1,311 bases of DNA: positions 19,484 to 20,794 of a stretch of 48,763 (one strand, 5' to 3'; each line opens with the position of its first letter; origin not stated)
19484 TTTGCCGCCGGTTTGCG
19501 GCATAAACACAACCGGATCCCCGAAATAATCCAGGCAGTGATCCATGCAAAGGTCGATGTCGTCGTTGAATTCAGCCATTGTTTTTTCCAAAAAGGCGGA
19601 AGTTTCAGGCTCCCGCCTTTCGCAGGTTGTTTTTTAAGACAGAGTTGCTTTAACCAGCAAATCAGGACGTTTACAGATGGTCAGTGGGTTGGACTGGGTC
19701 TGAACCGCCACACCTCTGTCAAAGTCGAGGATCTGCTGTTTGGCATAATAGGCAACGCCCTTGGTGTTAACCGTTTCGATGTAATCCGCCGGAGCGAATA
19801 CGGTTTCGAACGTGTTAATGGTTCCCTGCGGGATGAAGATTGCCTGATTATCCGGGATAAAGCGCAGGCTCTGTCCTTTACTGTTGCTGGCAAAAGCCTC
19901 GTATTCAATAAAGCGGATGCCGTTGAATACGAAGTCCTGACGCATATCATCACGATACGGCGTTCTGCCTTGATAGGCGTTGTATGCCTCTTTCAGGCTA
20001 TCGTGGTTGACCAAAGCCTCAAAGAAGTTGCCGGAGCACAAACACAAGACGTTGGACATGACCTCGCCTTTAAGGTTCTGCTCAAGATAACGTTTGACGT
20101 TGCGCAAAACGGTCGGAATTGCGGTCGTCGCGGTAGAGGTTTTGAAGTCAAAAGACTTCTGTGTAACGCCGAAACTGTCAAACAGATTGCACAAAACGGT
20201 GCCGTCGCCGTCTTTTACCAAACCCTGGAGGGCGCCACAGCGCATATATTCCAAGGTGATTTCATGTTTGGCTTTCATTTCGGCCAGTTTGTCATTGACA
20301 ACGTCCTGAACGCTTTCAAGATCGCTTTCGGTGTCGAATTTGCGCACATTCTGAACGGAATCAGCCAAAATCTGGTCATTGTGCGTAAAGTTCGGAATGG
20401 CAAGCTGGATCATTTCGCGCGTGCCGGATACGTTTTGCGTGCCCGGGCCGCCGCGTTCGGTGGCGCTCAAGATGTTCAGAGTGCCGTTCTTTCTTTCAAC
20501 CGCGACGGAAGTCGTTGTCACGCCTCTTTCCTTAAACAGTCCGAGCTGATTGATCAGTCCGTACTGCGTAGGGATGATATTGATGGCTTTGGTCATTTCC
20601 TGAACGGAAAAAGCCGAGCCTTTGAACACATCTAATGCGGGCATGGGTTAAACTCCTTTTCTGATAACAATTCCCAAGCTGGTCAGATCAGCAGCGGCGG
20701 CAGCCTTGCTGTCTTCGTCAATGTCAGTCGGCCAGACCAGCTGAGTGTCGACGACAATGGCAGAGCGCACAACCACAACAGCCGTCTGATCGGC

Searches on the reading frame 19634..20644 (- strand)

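Call 42: search_protein_families(library=pfam, proteins=[window:19634-20644:-], max_evalue=0.01)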
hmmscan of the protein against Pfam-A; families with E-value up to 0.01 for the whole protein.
window:19634-20644:- (336 aa): 1 family
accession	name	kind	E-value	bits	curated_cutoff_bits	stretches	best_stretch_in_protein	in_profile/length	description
PF03864.22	Phage_cap_E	-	3.6e-98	329.1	22.9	1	13-334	1-328/329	Phage major capsid protein E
